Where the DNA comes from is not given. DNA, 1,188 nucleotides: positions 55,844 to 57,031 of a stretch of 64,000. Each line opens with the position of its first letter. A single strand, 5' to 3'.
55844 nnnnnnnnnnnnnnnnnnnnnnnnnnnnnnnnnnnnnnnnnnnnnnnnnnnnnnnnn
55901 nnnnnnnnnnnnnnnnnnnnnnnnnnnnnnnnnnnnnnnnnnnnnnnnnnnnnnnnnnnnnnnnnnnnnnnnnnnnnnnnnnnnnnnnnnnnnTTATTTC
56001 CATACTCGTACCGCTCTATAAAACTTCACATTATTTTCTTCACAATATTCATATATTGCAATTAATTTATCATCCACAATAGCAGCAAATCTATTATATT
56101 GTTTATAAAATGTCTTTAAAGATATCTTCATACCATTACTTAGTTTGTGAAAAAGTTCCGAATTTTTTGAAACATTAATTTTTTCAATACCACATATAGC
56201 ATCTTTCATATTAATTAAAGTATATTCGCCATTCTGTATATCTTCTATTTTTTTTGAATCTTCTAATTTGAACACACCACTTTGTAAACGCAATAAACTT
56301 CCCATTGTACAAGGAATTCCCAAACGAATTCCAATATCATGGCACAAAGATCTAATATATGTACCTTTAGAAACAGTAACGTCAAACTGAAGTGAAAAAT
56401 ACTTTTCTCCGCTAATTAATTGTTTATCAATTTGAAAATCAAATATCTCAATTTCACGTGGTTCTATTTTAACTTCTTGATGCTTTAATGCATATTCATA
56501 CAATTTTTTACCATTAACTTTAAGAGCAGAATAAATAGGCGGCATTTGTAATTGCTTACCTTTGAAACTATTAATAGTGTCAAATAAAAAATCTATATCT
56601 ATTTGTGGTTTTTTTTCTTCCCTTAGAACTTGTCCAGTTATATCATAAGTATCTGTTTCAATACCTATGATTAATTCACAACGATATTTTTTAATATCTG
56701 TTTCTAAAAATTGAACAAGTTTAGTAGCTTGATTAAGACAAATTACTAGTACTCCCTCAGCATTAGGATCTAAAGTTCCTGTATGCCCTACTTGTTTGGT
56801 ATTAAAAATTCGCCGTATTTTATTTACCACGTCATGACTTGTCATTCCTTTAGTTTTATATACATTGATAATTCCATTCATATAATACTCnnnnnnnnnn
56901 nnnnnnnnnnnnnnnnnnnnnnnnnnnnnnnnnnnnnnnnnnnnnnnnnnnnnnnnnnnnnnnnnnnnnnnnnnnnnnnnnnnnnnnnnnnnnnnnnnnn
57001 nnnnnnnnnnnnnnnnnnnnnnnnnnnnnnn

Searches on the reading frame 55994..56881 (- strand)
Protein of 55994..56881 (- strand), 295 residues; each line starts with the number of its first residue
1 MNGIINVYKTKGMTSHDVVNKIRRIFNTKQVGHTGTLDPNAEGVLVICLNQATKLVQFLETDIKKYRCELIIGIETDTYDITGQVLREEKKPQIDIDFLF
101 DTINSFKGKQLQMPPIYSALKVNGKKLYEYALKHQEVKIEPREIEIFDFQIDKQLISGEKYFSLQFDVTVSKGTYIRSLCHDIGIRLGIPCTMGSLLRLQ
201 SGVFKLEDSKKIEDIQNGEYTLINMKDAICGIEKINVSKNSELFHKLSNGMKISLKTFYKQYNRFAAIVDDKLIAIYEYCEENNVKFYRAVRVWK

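Call 60: search_protein_families(library=pfam, proteins=[window:55994-56881:-], max_evalue=0.00001)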
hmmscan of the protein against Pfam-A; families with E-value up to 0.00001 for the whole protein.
window:55994-56881:- (295 aa): 2 families
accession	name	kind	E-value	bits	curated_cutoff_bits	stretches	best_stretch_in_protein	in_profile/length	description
PF01509.24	TruB_N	-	2.4e-49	168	27.3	1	23-176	1-149/149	TruB family pseudouridylate synthase (N terminal domain)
PF16198.10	TruB_C_2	-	2.3e-07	31.2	29.3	1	177-217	1-41/66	tRNA pseudouridylate synthase B C-terminal domain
